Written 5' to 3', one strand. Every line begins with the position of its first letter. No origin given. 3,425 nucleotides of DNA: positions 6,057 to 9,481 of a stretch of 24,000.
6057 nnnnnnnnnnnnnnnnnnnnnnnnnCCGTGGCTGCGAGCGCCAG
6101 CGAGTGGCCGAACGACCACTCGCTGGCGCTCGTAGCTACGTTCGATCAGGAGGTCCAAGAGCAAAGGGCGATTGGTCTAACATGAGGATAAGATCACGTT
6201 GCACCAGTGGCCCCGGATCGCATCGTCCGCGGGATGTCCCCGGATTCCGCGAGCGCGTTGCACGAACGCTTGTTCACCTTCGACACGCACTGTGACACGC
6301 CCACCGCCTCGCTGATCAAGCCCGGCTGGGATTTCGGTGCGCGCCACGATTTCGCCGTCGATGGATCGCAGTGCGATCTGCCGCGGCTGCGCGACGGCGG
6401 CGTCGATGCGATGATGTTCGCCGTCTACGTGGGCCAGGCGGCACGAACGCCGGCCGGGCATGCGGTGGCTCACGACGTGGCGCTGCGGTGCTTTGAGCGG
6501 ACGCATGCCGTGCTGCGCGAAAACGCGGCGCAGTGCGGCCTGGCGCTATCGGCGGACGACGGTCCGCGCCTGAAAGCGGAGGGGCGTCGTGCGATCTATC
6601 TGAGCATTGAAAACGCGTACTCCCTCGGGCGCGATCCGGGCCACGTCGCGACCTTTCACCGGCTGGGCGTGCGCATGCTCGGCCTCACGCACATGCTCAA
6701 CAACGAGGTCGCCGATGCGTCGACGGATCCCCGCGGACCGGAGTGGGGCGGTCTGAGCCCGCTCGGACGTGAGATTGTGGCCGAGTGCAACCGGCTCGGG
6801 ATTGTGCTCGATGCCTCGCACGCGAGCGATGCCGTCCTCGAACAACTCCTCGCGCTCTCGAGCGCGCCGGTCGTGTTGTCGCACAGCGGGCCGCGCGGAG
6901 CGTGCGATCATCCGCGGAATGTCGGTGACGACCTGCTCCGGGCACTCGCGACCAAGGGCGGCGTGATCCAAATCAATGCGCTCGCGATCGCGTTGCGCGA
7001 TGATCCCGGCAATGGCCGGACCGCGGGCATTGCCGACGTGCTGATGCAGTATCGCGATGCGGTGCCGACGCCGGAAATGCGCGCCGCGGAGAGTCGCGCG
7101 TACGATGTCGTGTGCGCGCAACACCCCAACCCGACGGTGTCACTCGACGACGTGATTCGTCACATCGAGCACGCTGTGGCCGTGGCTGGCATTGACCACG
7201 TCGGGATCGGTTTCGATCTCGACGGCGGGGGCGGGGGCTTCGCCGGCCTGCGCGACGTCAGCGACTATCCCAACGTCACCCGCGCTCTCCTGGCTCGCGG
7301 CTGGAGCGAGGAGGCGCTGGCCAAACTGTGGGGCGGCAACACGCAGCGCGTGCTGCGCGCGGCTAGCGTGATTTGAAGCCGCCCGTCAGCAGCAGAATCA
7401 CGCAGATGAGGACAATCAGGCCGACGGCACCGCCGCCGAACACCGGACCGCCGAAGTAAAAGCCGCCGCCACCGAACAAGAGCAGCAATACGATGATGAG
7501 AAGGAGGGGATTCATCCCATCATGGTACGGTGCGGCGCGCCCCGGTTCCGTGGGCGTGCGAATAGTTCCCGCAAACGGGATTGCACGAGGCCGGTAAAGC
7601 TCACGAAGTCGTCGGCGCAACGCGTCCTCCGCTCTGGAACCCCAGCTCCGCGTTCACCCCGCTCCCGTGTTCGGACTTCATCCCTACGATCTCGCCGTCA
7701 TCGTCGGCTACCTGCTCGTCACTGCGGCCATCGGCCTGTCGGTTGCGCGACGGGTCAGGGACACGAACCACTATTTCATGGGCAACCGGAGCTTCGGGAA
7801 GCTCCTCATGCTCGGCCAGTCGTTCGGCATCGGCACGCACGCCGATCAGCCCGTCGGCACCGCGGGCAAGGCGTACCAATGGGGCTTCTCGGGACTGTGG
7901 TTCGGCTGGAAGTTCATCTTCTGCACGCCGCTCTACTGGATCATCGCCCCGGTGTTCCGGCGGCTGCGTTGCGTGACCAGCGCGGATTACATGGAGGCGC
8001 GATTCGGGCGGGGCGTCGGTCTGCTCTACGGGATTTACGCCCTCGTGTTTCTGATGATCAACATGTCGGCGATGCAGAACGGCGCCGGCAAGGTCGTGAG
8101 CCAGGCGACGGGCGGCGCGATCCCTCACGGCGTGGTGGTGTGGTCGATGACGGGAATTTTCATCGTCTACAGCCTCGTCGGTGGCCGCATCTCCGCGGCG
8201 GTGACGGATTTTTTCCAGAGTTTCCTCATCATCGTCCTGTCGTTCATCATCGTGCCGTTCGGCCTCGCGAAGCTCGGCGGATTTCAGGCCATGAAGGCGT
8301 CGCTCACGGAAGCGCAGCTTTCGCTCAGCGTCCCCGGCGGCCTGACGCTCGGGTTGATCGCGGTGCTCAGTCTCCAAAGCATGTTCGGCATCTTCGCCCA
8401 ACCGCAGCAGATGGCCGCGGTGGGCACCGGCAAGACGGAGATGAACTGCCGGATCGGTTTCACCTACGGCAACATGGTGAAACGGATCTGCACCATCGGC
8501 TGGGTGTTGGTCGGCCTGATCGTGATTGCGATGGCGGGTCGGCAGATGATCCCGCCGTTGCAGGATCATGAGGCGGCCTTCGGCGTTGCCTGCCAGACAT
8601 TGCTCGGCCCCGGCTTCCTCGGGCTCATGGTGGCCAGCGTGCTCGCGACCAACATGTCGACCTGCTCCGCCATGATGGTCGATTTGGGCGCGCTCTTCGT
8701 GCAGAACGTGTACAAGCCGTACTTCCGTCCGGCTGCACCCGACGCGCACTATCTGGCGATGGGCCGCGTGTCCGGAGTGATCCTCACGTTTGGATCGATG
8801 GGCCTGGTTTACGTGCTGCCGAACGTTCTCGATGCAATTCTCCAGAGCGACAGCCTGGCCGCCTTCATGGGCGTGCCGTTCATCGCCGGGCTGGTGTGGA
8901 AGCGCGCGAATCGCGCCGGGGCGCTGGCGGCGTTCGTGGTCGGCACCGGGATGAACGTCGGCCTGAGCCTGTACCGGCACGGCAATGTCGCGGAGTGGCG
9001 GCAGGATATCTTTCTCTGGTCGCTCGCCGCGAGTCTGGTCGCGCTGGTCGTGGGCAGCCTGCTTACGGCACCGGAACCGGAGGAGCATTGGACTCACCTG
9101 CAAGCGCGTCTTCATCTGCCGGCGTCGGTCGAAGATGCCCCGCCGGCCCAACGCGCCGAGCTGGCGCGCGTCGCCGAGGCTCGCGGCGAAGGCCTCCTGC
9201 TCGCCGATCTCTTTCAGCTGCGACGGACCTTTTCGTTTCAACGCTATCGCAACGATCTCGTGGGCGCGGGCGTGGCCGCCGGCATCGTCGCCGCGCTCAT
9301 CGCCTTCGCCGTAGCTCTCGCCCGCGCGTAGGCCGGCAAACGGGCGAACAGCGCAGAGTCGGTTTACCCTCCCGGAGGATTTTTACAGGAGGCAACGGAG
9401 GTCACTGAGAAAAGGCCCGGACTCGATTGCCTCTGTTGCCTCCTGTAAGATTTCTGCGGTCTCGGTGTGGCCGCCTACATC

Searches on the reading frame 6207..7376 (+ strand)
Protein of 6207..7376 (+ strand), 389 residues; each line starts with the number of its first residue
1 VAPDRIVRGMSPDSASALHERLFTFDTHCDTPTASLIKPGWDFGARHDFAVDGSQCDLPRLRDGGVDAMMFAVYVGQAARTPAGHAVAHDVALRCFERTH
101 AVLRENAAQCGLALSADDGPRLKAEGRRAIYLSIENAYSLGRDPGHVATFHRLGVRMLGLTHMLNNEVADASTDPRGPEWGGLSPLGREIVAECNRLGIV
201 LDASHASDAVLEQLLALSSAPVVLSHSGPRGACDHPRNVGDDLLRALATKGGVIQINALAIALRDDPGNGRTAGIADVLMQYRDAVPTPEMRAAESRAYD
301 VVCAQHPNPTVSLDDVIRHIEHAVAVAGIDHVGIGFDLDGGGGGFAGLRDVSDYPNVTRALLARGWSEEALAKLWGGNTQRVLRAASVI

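Call 48: search_protein_families(library=pfam, proteins=[window:6207-7376:+], max_evalue=0.0001)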
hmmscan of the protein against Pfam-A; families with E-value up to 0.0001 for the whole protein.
window:6207-7376:+ (389 aa): 1 family
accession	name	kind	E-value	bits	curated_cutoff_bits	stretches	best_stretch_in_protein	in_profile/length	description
PF01244.27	Peptidase_M19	-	6e-94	315.2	26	1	18-384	2-318/319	Membrane dipeptidase (Peptidase family M19)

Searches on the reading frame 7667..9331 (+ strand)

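Call 48: search_protein_families(library=pfam, proteins=[window:7667-9331:+], max_evalue=0.0001)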
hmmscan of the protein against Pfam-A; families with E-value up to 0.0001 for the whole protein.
window:7667-9331:+ (554 aa): 1 family
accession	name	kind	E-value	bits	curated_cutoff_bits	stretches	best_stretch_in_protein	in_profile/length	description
PF00474.23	SSF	-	1.2e-36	126.9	22.8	1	36-426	1-406/406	Sodium:solute symporter family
